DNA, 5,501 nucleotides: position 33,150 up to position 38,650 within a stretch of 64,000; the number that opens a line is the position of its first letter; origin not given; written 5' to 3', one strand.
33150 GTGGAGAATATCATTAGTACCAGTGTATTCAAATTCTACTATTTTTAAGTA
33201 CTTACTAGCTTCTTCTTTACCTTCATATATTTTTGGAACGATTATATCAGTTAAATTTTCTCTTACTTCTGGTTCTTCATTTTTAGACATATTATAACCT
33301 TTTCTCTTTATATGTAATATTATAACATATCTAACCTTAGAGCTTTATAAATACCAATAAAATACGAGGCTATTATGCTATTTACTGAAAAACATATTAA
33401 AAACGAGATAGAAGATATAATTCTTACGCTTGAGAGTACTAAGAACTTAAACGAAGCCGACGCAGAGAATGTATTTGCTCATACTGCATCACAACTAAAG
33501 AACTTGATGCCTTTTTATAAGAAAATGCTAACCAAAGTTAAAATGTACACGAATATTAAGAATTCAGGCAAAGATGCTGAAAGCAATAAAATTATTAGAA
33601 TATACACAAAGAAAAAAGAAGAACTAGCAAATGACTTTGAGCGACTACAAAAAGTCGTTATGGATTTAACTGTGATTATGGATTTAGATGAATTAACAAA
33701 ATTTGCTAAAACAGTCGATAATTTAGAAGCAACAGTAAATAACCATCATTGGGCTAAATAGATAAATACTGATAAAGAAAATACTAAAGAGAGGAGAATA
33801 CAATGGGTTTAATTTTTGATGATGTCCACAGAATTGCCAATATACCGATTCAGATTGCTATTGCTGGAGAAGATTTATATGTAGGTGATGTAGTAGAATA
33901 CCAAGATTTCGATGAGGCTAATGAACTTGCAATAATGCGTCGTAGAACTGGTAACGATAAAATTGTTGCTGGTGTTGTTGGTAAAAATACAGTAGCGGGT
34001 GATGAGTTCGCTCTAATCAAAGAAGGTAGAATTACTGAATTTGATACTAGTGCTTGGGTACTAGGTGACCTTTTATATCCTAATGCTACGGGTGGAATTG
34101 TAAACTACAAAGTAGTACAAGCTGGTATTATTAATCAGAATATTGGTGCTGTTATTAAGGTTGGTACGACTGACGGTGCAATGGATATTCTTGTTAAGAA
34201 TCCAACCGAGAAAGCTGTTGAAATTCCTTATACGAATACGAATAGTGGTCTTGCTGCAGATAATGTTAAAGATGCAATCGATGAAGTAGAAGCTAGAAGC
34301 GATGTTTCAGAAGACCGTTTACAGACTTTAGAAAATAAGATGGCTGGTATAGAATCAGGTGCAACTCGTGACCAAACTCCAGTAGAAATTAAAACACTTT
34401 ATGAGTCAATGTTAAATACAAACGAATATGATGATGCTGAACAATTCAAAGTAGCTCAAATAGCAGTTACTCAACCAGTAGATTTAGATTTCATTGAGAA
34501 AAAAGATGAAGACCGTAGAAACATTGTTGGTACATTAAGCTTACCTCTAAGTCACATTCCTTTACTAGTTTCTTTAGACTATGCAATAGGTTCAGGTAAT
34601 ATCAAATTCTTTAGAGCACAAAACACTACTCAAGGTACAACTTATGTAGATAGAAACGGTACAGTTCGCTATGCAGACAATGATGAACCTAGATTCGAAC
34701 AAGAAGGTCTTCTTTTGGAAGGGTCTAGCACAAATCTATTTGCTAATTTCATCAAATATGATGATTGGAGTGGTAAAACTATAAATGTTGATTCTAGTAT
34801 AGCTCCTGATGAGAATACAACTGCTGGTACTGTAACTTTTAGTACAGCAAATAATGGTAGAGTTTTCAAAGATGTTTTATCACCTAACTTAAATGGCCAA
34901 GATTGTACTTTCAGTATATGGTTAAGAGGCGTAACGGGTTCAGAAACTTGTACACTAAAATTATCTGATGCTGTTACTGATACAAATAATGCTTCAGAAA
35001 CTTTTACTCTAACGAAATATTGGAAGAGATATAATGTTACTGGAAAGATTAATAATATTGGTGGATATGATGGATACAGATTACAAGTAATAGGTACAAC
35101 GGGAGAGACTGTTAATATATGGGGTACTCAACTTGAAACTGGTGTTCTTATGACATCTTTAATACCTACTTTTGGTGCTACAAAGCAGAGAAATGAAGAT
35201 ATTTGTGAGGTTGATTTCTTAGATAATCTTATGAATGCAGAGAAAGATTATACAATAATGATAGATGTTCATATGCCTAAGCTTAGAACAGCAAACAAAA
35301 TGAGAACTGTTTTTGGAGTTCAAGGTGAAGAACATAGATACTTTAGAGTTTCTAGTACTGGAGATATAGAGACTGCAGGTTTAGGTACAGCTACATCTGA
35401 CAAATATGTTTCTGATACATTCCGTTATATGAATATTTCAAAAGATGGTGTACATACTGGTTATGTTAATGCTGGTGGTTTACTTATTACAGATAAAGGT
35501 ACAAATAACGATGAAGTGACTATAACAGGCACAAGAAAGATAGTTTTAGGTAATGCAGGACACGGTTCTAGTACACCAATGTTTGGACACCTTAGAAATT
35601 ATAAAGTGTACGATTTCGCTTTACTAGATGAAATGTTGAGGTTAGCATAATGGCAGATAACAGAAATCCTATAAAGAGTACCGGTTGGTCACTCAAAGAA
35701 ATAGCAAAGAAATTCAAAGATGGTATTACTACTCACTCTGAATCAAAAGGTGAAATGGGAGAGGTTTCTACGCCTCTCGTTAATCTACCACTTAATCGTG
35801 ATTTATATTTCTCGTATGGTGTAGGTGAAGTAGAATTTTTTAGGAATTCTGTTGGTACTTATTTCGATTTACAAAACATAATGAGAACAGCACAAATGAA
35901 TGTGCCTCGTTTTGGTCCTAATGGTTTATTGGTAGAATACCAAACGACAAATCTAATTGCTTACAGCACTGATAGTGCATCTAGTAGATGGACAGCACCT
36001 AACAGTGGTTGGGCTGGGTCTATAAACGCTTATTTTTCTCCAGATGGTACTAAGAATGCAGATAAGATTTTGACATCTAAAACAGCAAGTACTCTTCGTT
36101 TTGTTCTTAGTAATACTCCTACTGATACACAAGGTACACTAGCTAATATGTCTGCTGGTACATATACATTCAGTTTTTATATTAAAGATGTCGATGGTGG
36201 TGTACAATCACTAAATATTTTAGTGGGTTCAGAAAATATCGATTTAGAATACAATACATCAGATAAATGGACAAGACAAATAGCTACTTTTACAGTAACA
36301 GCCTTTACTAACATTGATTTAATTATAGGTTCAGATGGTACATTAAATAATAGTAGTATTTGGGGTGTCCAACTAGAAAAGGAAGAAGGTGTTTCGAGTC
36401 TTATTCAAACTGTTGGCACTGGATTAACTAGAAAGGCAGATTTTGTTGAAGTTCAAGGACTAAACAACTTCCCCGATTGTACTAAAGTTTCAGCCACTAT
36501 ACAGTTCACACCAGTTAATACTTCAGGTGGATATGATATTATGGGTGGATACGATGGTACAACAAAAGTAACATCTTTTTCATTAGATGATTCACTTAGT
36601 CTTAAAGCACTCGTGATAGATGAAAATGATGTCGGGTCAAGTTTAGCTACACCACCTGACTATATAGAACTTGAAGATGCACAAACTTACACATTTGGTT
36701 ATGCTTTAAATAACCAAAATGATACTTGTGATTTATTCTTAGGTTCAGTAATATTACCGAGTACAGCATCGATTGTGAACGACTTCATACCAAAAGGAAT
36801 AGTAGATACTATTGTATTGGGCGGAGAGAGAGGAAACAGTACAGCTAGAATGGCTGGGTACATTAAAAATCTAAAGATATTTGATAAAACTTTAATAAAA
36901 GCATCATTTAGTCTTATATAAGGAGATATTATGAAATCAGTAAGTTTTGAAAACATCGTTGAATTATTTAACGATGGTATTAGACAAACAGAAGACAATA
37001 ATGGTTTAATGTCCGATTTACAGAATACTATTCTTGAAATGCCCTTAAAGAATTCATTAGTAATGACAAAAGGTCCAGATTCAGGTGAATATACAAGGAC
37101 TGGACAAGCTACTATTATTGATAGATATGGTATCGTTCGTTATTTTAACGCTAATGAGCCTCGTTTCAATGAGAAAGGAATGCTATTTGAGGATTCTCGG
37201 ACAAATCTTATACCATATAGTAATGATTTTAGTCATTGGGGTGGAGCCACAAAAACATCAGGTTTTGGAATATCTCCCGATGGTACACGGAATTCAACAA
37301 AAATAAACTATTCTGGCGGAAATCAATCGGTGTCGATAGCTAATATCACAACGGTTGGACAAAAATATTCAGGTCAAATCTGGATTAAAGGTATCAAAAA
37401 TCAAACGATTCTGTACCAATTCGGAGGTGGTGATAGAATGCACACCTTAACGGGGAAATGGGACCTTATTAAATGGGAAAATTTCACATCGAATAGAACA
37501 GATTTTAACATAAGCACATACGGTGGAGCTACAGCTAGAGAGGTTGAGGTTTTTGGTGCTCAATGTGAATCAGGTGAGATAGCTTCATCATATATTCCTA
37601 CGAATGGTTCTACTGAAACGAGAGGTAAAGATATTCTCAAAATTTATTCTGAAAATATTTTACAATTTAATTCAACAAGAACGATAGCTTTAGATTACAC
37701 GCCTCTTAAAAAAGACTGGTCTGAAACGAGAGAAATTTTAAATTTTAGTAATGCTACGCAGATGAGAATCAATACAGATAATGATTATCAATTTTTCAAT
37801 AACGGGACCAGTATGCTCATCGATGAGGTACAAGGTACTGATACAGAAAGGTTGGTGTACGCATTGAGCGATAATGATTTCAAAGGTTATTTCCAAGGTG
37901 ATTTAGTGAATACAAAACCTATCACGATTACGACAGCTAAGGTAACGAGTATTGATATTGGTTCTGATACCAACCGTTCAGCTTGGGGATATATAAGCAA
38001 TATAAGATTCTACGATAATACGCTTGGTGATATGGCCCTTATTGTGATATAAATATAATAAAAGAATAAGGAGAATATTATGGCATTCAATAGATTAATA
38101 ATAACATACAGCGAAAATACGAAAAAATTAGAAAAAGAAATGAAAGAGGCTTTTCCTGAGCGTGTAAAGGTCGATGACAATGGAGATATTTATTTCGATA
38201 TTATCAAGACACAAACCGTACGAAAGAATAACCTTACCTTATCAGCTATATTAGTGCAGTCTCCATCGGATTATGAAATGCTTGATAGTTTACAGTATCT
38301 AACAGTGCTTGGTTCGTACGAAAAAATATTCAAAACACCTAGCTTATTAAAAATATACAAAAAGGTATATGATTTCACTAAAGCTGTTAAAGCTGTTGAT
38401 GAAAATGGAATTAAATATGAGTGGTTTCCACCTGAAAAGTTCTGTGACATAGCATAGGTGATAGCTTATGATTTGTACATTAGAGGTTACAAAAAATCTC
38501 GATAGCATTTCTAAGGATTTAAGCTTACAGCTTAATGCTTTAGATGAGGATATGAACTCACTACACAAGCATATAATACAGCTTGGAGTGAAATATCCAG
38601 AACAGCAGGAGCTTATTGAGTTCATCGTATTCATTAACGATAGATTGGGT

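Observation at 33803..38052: Three tandem paralogous tail fibre / receptor-binding genes with a shared lectin-like domain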

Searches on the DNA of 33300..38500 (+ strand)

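Call 9: search_dna_similar(query=window:33300-38500:+, collection=phages, mode=near, max_rows=25)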
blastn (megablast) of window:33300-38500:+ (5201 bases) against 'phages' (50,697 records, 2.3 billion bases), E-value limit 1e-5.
No match.

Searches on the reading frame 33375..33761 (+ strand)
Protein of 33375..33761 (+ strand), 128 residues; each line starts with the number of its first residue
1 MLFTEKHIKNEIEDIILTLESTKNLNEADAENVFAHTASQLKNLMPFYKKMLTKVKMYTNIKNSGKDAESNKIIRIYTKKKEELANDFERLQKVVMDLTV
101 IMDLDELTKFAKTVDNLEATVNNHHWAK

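Call 13: search_protein_families(library=pfam, proteins=[window:33375-33761:+], max_evalue=0.01)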
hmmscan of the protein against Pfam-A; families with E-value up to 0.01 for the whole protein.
window:33375-33761:+ (128 aa): 1 family
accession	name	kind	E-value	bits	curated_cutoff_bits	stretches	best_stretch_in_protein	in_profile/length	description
PF25108.1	YMR265C_C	-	0.008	16.7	30.5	1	17-95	12-84/189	YMR265C C-terminal domain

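Call 37: search_solved_structures(query=window:33375-33758:+, max_evalue=10)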
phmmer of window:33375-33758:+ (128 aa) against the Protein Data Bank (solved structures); distinct sequences matched with E-value up to 10: 0.

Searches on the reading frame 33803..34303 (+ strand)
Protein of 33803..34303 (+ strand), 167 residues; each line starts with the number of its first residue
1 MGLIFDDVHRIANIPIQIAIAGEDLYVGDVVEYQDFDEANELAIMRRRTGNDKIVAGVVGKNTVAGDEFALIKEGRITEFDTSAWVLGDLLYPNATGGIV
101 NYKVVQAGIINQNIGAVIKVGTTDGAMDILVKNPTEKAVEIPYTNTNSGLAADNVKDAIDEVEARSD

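Call 68: search_solved_structures(query=A4, max_evalue=10, show_alignments=3)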
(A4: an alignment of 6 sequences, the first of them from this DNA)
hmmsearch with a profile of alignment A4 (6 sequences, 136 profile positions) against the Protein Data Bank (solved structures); distinct sequences matched with E-value up to 10: 0.

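Call 69: find_homologous_proteins(query=A4, max_evalue=0.01)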
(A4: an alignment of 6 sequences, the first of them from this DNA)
Query A4 (6 sequences): 1353 candidates shared short words with the query, none scored E <= 0.01.

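Call 72: find_related_loci(query=A4, collection=viral_contigs, flank=6000)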
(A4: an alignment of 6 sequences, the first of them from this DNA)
Query A4 (138 aa) in viral_contigs; peptide patterns used: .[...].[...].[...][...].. (x = any residue, [..] = any of these).
145 stretches matched a pattern; 6 encode a relative of the query (tblastn E <= 1e-3); 6 distinct loci.
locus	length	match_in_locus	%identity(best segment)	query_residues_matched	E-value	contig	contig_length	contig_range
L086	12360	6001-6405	28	3-134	3e-9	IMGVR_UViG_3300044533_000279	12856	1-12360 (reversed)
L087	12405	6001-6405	28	3-134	3e-9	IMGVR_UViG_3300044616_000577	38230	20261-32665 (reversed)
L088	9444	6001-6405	28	3-134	3e-9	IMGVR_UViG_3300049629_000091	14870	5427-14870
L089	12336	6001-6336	27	21-134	4e-9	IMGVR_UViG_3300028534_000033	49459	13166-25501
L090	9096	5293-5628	26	21-134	1e-7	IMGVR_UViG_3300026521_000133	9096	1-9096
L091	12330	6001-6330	28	21-122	3e-5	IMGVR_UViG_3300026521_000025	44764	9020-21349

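Call 83: search_protein_families(library=phrogs, proteins=[L090:1372-2502:+, L090:2954-3616:+, L090:3903-4448:+, L090:6131-6679:+, L090:6763-7599:+, L089:3-1343:+, L089:2194-4920:+, L089:7701-11456:+, L091:1-3831:+, L086:4247-5773:+], max_evalue=0.001)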
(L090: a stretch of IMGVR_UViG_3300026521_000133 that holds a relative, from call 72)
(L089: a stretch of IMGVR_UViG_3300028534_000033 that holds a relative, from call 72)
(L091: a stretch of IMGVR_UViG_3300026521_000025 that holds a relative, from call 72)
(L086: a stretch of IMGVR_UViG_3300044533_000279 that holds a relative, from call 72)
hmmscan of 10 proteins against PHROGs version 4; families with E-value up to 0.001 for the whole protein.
L090:1372-2502:+ (376 aa): 1 family
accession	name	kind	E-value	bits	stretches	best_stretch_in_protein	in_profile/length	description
phrog_334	-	head and packaging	1.2e-44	153.9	1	6-374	3-377/381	major head protein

L090:2954-3616:+ (220 aa): 2 families
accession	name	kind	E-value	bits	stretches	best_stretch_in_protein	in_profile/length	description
phrog_399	-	head and packaging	5.5e-26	92.5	1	1-196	1-197/220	structural protein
phrog_2125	-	head and packaging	9.8e-07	29.7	1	28-202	36-214/234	virion structural protein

L090:3903-4448:+ (181 aa): 4 families
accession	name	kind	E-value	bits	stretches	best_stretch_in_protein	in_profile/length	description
phrog_21412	-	tail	3.9e-12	45.7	1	18-164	686-852/1452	tail fiber protein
phrog_18345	-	tail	5.2e-07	29.4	1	97-173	22-100/956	tail fiber protein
phrog_1786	-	head and packaging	0.0002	20.4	1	20-79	361-424/1246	minor head protein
phrog_13518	-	unknown function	0.00042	19.4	1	30-77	562-611/1230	-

L090:6131-6679:+ (182 aa): 1 family
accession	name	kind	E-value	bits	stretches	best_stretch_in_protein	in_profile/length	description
phrog_33019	-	unknown function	1.6e-05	26.3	1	1-71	1-71/110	-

L090:6763-7599:+ (278 aa): 0 families

L089:3-1343:+ (446 aa): 14 families
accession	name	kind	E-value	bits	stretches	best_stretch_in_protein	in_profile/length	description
phrog_1716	-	tail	1.6e-39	137.1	1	15-381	532-867/943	tail length tape measure protein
phrog_339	-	tail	2.3e-27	96.7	1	31-391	701-1071/1123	tail length tape measure protein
phrog_24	-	tail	1.8e-22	80.4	1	174-395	790-1013/1151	tail length tape measure protein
phrog_6747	-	tail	1.5e-17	64.9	1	184-380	146-330/390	tail length tape measure protein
phrog_13769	-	unknown function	1.1e-15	58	1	217-381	376-548/612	-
phrog_32885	-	tail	3.8e-15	55.9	1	311-392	840-918/948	tail length tape measure protein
phrog_16384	-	unknown function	2.7e-12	47.8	1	15-378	16-393/463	-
phrog_3394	-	unknown function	2.6e-10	39.3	1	297-377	1711-1794/1862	-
phrog_1292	-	tail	1.1e-06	27.5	1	239-303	1166-1233/1523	tail length tape measure protein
phrog_20862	-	unknown function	1.2e-05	24.8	1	245-356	528-636/698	-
phrog_20313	-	unknown function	1.3e-05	25.1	1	241-303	120-186/478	-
phrog_17020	-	unknown function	4.9e-05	23.7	1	330-409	253-328/353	-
phrog_28958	-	unknown function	5.6e-05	23.8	1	331-370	133-167/295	-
phrog_38390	-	tail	0.00046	19.3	1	248-321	873-950/1029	tail length tape measure protein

L089:2194-4920:+ (908 aa): 5 families
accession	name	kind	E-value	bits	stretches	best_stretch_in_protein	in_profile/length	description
phrog_469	-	tail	1.1e-26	94.3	2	18-477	23-468/903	tail protein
phrog_31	-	tail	1.2e-17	64.1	1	66-214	158-321/1565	central tail fiber J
phrog_32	-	tail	1.3e-11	45.5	1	28-176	40-197/203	tail assembly protein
phrog_24367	-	unknown function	5.8e-07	29.4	1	96-211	81-199/408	-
phrog_4554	-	tail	0.00037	21.4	1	88-162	83-155/205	tail protein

L089:7701-11456:+ (1251 aa): 1 family
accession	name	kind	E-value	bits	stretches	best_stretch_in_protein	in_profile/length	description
phrog_14489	-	unknown function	1.9e-71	242.3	2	12-883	205-1033/1283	-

L091:1-3831:+ (1276 aa): 1 family
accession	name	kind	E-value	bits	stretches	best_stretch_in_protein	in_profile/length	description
phrog_2051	-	DNA, RNA and nucleotide metabolism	1.8e-13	51.3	1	102-199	157-254/401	RNA polymerase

L086:4247-5773:+ (508 aa): 1 family
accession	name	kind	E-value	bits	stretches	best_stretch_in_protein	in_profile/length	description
phrog_3287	-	head and packaging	4.9e-14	53.1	1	201-437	205-467/524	virion structural protein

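Call 92: search_dna_similar(query=window:33803-34303:+, collection=phages, mode=protein, max_evalue=0.05, max_rows=40)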
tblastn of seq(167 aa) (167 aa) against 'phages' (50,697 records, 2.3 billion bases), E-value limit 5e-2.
No match.
